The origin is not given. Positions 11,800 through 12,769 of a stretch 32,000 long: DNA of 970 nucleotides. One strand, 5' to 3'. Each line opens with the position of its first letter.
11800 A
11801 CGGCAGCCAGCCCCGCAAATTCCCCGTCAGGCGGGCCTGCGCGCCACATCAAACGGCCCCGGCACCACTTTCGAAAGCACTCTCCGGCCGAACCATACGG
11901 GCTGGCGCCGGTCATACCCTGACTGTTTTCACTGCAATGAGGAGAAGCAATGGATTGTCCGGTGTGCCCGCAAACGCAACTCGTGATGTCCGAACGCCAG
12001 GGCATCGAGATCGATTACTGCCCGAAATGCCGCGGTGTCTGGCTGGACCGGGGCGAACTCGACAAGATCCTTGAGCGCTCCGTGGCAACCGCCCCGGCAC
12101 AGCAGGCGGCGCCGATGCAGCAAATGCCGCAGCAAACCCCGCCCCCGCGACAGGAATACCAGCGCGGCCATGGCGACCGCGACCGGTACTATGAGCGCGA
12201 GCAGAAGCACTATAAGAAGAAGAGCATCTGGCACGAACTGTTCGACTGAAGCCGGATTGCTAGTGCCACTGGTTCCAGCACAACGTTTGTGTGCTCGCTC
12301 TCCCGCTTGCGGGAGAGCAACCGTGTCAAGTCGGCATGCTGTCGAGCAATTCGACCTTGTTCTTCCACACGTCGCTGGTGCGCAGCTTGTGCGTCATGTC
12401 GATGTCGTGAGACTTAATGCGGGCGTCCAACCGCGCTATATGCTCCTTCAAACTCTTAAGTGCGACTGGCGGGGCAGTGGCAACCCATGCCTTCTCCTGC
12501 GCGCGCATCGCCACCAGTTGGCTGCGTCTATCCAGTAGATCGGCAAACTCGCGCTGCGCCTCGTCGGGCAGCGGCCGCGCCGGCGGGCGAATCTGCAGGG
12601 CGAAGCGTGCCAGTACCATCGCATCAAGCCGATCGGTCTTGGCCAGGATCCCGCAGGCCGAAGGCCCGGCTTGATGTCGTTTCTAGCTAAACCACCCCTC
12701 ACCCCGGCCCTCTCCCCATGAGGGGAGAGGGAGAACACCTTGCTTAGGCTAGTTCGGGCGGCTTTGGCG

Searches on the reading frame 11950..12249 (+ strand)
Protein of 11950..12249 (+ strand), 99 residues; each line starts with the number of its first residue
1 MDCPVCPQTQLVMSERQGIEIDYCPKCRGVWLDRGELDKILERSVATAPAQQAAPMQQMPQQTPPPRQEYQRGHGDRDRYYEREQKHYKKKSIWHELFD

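Call 3: search_protein_families(library=pfam, proteins=[window:11950-12249:+], max_evalue=1)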
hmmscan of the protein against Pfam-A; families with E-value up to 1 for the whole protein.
window:11950-12249:+ (99 aa): 5 families
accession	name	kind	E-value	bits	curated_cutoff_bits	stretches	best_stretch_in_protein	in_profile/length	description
PF13453.11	Zn_ribbon_TFIIB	-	7e-20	70.6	22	1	2-43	1-41/41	Transcription factor zinc-finger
PF08271.17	Zn_Ribbon_TF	-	0.058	13.4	29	1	2-42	2-39/43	TFIIB zinc-binding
PF05715.19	zf-piccolo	-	0.084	13.7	30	1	2-28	2-28/60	Piccolo Zn-finger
PF08063.17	Zn_ribbon_PADR1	-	0.088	13.1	25.1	0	2-15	4-17/42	PADR1 domain, zinc ribbon fold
PF15731.11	MqsA_antitoxin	-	0.14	12.7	30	0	18-45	31-58/131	Antitoxin component of bacterial toxin-antitoxin system, MqsA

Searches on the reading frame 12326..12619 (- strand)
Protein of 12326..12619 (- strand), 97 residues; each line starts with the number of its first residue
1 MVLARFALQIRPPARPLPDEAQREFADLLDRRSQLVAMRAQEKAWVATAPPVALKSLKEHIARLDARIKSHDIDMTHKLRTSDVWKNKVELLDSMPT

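Call 3: search_protein_families(library=pfam, proteins=[window:12326-12619:-], max_evalue=1)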
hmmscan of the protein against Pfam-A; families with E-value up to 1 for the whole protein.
window:12326-12619:- (97 aa): 1 family
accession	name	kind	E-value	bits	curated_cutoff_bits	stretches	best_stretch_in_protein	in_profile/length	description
PF03037.21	KMP11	-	0.12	13.7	28.3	1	23-92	6-81/90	Kinetoplastid membrane protein 11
